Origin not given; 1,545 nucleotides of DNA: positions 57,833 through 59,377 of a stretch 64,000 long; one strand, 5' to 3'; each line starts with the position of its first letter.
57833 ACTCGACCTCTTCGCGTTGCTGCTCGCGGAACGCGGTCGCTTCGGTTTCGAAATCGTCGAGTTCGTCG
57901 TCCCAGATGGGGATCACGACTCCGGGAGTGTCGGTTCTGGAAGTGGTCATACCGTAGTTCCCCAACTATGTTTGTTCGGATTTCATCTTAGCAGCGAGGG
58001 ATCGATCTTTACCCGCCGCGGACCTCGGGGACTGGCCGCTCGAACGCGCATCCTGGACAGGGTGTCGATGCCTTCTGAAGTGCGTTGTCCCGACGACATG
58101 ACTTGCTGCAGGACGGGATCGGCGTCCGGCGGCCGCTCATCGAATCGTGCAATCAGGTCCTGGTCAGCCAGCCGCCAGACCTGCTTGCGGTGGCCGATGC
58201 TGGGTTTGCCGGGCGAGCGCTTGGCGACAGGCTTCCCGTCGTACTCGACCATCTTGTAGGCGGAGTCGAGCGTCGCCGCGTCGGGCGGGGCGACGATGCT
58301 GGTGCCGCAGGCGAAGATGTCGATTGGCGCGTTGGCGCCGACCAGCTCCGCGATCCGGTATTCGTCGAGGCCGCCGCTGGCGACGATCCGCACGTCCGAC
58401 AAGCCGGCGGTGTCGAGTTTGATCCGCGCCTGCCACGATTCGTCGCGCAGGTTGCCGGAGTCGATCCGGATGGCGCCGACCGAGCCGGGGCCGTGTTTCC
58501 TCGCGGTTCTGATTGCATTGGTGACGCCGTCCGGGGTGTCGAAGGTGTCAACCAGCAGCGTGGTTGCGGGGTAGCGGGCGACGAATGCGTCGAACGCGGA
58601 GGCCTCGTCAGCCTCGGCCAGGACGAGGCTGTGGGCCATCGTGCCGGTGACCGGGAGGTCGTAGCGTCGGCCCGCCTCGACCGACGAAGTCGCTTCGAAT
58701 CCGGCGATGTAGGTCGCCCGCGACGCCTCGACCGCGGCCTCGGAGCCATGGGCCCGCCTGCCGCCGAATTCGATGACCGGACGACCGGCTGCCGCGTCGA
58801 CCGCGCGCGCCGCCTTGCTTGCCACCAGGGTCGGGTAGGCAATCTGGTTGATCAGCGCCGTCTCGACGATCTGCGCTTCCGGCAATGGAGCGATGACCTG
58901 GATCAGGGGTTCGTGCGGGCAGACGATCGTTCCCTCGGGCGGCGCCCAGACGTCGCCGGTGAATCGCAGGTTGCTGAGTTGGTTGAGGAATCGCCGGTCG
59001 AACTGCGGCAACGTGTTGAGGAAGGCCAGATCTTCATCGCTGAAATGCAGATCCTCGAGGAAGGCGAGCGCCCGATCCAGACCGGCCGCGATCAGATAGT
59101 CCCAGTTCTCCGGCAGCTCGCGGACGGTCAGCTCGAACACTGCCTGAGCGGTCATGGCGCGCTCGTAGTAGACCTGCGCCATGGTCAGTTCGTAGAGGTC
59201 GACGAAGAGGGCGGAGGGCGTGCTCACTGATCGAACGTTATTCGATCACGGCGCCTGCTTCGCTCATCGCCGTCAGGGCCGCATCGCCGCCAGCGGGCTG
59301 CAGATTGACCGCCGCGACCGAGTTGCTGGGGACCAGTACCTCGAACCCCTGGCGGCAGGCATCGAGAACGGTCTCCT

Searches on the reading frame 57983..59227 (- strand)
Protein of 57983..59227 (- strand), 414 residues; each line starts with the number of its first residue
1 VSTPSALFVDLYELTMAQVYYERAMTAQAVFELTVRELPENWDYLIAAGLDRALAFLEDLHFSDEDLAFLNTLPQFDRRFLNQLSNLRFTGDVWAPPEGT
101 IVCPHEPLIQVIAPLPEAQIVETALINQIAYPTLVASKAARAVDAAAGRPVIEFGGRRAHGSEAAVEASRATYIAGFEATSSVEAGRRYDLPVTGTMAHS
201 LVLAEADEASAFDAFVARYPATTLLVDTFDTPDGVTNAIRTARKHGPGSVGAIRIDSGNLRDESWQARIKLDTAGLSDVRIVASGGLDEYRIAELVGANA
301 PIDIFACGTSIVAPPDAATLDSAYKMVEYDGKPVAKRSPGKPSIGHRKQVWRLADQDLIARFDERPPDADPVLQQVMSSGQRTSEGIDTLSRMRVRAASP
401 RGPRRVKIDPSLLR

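Call 3: search_protein_families(library=pfam, proteins=[window:57983-59227:-], max_evalue=0.001)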
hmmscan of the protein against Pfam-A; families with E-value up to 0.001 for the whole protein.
window:57983-59227:- (414 aa): 1 family
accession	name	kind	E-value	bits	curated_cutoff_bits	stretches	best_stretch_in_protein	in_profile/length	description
PF17767.7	NAPRTase_N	-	8.9e-32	110.5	32.6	1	7-129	1-124/125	Nicotinate phosphoribosyltransferase (NAPRTase) N-terminal domain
